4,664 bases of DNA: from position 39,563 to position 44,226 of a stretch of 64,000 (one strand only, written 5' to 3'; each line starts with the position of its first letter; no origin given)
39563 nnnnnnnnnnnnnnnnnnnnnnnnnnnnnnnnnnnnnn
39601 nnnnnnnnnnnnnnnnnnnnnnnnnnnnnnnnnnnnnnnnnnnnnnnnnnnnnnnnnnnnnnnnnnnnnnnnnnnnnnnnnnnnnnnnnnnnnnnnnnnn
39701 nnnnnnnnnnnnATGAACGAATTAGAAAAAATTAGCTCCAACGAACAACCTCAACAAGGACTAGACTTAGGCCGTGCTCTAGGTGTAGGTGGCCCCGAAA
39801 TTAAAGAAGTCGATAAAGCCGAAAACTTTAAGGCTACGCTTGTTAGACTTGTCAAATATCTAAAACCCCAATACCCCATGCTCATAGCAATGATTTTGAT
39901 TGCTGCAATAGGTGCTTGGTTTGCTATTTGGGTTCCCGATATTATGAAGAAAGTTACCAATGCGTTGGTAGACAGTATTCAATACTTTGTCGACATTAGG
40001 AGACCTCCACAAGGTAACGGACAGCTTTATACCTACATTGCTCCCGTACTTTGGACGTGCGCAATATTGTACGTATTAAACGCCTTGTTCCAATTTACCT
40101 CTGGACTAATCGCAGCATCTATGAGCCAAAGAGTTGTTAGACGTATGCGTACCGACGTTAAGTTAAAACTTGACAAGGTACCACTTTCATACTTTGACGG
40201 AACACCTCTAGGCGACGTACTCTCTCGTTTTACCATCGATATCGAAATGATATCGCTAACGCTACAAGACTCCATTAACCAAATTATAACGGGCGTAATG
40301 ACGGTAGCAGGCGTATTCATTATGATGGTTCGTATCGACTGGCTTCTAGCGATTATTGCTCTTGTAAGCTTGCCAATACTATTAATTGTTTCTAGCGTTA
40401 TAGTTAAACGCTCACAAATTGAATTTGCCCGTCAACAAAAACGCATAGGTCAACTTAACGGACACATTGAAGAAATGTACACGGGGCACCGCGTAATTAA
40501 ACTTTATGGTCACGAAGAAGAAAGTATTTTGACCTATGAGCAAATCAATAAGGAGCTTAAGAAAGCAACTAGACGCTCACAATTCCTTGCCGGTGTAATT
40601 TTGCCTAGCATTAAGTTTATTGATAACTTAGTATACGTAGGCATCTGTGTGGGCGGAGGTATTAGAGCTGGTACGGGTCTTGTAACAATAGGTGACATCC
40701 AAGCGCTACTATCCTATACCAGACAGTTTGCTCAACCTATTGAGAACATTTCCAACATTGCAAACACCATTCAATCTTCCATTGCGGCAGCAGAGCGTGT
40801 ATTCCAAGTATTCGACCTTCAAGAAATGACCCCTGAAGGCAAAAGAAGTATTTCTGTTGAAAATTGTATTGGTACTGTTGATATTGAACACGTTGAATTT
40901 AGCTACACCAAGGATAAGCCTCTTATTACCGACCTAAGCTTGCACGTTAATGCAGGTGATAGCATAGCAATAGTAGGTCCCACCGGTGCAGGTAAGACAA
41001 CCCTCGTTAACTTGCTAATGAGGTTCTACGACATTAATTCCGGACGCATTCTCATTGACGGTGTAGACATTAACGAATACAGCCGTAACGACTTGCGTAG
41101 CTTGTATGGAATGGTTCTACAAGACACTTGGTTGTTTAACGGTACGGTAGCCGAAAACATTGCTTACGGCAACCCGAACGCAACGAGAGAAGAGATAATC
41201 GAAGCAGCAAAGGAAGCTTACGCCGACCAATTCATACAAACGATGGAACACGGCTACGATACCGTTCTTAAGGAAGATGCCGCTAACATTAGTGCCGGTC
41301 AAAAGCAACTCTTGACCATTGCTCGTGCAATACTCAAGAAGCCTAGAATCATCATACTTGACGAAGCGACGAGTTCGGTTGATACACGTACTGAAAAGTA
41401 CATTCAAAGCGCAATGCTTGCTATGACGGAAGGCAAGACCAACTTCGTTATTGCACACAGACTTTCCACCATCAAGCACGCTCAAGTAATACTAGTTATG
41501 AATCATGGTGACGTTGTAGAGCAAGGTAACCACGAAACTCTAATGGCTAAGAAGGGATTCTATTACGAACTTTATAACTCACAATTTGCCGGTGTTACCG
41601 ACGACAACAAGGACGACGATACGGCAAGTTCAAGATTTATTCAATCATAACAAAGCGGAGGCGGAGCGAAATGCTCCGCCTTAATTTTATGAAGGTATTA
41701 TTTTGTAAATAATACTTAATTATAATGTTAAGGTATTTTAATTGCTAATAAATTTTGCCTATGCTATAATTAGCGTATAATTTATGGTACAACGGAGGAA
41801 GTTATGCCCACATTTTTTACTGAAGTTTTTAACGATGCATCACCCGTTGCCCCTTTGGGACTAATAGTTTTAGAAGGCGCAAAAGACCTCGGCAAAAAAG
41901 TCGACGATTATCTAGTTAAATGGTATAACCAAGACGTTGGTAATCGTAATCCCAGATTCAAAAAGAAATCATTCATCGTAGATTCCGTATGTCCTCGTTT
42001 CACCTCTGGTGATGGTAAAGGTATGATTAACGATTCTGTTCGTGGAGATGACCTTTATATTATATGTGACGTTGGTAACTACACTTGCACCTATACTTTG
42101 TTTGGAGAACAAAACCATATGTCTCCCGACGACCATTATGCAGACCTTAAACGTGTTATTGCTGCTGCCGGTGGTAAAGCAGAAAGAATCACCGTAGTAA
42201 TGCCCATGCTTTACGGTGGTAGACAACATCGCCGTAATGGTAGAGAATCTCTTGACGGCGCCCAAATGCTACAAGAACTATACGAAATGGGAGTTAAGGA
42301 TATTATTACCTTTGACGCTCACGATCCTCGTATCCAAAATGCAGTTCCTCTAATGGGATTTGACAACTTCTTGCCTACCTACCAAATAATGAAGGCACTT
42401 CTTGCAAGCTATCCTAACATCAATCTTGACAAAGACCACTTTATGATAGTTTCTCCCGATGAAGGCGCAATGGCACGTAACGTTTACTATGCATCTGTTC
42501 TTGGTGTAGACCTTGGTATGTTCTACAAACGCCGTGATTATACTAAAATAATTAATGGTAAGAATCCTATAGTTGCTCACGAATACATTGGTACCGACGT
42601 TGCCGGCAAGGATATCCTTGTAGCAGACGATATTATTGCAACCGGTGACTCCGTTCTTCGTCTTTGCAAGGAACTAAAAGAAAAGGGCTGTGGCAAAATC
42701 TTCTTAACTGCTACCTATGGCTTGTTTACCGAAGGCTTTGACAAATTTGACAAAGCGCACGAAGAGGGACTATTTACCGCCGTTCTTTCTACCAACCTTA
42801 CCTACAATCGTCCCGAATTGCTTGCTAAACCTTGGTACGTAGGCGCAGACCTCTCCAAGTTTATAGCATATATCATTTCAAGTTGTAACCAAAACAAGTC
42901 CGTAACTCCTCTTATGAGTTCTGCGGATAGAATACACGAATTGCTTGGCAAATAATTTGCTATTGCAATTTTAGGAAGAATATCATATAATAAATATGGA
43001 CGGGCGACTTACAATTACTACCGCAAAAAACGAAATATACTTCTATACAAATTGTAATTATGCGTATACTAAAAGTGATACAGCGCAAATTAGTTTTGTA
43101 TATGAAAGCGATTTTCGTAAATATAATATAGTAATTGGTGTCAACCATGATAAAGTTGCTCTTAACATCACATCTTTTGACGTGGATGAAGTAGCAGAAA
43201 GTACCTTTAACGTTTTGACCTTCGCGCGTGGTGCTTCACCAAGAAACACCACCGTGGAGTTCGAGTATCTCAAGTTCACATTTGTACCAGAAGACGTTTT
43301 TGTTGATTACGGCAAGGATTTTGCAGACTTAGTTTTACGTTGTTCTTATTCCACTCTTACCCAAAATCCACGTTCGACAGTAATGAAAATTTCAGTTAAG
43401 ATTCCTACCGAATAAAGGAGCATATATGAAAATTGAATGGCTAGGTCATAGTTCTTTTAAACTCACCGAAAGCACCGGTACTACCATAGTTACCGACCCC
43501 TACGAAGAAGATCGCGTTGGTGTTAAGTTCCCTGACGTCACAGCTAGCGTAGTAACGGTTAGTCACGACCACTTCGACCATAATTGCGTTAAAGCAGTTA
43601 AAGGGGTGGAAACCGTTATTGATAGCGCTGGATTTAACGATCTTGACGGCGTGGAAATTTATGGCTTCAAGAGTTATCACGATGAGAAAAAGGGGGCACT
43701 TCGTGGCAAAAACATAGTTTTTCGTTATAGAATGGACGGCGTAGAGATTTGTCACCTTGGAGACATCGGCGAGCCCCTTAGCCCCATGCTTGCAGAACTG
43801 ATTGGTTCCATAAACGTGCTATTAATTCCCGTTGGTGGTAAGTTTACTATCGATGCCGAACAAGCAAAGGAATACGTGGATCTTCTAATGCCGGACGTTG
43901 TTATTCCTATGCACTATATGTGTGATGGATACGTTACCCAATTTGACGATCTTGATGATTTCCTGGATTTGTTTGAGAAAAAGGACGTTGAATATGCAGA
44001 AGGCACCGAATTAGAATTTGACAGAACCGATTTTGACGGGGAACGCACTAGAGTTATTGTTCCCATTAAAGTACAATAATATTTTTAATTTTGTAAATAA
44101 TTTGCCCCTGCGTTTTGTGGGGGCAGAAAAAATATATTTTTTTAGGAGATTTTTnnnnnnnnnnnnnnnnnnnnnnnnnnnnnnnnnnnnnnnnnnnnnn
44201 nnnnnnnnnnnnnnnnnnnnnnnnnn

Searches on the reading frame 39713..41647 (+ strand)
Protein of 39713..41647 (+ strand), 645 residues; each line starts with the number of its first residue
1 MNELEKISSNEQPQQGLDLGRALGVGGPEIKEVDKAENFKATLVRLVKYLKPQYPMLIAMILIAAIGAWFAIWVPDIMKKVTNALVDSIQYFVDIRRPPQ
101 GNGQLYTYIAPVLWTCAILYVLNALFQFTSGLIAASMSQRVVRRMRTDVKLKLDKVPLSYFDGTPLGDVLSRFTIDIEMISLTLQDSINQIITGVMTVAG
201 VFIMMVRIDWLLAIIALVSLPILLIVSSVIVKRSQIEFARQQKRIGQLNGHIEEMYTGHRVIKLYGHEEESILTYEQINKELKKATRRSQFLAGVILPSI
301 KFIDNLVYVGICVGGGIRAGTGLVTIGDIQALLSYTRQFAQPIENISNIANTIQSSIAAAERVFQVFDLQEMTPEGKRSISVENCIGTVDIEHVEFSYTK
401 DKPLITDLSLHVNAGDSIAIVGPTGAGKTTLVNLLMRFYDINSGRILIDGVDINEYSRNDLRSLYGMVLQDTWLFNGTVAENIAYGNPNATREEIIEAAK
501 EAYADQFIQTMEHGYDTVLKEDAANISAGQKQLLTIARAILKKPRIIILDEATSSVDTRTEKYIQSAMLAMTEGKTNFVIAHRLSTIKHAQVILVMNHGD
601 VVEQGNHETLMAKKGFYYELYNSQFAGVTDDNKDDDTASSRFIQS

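Call 58: search_protein_families(library=pfam, proteins=[window:39713-41647:+], max_evalue=0.00001)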
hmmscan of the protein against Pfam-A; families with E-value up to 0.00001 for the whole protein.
window:39713-41647:+ (645 aa): 3 families
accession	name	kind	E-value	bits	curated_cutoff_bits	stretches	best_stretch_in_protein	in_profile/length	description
PF00664.28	ABC_membrane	-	7.1e-46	157.5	28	1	57-342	1-273/274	ABC transporter transmembrane region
PF00005.33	ABC_tran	-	1e-31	110.8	25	1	406-554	2-137/137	ABC transporter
PF13401.12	AAA_22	-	7e-06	26.8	27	0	417-497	7-65/130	AAA domain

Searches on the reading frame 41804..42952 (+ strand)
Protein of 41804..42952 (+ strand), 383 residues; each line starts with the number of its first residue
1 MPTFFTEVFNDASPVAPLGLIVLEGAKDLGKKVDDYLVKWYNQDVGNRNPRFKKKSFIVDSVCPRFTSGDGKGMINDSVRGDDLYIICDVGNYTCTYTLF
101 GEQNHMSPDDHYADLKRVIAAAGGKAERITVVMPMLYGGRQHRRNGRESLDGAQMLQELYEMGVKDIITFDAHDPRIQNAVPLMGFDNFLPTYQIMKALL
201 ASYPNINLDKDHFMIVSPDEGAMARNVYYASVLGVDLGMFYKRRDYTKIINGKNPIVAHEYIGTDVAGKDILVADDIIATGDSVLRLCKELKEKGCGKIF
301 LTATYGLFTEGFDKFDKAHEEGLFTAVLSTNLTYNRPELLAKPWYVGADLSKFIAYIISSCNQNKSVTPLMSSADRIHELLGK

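Call 58: search_protein_families(library=pfam, proteins=[window:41804-42952:+], max_evalue=0.00001)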
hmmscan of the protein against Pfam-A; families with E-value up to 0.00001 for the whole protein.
window:41804-42952:+ (383 aa): 3 families
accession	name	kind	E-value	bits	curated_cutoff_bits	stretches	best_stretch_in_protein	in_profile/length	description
PF13793.12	Pribosyltran_N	-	2e-13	50.7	25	1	20-163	3-117/117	N-terminal domain of ribose phosphate pyrophosphokinase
PF00156.33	Pribosyltran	-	4.5e-10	39.5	26.3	1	210-299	28-118/158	Phosphoribosyl transferase domain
PF14572.12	Pribosyl_synth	-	1.5e-06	28.7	27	1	262-367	77-179/184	Phosphoribosyl synthetase-associated domain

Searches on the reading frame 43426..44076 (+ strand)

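Call 58: search_protein_families(library=pfam, proteins=[window:43426-44076:+], max_evalue=0.00001)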
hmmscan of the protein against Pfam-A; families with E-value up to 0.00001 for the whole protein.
window:43426-44076:+ (217 aa): 2 families
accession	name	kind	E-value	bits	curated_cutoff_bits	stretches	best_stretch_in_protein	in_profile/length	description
PF13483.12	Lactamase_B_3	-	6.7e-50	169.6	24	1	2-163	1-160/160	Beta-lactamase superfamily domain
PF12706.13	Lactamase_B_2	-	9.1e-08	32.4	27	0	77-164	104-200/200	Beta-lactamase superfamily domain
